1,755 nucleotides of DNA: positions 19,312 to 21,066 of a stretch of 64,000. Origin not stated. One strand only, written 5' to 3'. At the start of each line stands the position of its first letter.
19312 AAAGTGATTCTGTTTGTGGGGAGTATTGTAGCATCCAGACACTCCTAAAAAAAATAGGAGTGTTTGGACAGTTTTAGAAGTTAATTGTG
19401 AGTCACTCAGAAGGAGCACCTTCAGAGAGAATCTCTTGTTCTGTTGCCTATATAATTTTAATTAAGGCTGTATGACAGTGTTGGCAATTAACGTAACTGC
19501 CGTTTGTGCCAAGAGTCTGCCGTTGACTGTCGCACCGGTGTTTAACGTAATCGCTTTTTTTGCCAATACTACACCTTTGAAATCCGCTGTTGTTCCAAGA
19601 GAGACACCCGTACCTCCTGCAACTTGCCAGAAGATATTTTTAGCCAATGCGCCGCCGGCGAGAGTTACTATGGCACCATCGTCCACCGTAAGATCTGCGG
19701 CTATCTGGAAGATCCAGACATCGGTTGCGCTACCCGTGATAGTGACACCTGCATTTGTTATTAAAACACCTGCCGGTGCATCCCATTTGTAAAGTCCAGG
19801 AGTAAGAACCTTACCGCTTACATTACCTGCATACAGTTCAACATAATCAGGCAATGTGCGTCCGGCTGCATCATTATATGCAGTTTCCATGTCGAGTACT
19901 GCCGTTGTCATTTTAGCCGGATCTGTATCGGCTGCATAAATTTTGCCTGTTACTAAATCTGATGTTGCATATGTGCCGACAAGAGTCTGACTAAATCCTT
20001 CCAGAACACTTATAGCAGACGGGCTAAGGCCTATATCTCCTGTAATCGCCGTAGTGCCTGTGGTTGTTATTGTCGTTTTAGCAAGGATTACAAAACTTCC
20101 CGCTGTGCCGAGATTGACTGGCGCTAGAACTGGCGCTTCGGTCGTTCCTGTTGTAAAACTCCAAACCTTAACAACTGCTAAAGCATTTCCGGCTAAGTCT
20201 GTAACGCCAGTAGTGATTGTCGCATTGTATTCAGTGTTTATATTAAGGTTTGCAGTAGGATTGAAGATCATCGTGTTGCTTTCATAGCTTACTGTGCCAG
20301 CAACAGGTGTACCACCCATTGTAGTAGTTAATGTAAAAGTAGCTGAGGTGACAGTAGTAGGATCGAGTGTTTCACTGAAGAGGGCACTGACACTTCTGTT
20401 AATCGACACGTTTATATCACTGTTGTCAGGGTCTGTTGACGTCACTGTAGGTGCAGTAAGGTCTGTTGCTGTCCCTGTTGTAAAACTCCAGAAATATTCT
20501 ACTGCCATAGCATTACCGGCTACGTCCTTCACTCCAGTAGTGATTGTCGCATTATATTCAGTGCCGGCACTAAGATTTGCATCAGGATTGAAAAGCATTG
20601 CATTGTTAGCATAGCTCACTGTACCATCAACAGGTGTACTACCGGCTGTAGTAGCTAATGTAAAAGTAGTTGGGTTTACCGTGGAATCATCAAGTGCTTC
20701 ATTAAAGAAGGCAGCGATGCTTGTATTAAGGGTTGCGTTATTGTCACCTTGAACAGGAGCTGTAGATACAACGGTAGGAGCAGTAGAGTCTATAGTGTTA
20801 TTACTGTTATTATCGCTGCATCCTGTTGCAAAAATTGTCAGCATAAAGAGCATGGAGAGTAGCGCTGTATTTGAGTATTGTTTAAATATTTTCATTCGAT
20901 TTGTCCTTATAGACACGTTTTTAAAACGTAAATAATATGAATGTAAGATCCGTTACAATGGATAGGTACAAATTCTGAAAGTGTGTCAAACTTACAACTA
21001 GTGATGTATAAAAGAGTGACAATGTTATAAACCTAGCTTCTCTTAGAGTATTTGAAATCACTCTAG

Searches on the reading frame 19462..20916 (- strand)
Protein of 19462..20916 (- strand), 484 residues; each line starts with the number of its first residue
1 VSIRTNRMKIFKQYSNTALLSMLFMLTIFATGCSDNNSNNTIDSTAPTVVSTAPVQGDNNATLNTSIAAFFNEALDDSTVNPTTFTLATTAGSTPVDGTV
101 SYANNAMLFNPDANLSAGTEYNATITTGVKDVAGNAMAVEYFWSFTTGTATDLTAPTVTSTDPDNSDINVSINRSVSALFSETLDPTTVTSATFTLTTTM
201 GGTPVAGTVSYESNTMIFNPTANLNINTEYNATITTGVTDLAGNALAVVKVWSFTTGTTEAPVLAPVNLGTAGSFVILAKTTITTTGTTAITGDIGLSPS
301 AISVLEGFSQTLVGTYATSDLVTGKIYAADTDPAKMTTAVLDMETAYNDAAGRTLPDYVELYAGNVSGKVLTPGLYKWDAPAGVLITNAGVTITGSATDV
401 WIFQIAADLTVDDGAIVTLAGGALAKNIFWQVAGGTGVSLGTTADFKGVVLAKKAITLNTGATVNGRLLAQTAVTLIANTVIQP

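Call 61: search_protein_families(library=pfam, proteins=[window:19462-20916:-], max_evalue=0.00001)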
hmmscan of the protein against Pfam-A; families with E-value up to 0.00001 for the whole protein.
window:19462-20916:- (484 aa): 2 families
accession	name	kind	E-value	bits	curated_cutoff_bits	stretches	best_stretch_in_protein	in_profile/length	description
PF11999.13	Ice_binding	-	6e-67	225.8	28.7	1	277-481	1-207/208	Ice-binding-like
PF13205.12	Big_5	-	1.4e-46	158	23.6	2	43-147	1-105/105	Bacterial Ig-like domain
